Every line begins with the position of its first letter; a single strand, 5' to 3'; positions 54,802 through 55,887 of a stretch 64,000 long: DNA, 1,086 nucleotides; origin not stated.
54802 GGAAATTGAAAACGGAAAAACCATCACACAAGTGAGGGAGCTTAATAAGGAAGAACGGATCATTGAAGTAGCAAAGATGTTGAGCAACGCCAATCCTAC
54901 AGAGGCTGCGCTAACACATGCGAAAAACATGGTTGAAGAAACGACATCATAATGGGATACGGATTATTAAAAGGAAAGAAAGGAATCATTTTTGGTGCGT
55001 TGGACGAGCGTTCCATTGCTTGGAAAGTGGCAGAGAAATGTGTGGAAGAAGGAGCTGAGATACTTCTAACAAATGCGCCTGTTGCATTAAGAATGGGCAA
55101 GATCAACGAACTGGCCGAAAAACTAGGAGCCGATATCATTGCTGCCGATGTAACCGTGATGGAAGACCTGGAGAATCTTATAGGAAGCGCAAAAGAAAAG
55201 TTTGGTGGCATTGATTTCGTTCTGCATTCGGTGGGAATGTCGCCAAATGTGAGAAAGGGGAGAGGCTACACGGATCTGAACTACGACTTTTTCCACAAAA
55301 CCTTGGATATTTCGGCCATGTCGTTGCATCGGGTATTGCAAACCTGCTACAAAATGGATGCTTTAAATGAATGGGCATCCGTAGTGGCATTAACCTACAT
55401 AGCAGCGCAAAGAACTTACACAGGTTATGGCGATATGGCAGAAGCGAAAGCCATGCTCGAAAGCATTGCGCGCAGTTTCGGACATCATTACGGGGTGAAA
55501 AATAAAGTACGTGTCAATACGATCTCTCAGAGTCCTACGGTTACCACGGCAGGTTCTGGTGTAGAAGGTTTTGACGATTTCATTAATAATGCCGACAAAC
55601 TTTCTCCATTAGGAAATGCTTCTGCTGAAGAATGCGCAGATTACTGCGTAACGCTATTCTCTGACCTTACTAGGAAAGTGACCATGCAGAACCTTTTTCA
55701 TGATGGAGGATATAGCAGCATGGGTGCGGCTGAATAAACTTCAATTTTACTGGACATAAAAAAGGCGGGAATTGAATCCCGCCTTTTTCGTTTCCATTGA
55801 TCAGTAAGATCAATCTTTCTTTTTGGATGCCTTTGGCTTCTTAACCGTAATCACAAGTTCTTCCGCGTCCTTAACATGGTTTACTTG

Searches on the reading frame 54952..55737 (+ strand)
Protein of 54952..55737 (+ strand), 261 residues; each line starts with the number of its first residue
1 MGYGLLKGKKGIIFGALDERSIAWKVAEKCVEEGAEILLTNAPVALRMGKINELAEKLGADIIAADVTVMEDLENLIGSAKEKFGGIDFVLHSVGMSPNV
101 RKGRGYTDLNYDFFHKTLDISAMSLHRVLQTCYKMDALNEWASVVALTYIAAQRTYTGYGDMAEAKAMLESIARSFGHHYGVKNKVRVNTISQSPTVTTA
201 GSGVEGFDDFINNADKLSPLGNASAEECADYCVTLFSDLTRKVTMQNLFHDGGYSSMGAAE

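Call 71: search_protein_families(library=pfam, proteins=[window:54952-55737:+])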
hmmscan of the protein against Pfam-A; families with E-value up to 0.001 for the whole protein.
window:54952-55737:+ (261 aa): 2 families
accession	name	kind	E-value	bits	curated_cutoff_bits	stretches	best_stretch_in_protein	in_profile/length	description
PF13561.12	adh_short_C2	-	4.2e-62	210.2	27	1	15-255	1-236/236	Enoyl-(Acyl carrier protein) reductase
PF00106.31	adh_short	-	5.4e-14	52.6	26.6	1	20-199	10-185/195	short chain dehydrogenase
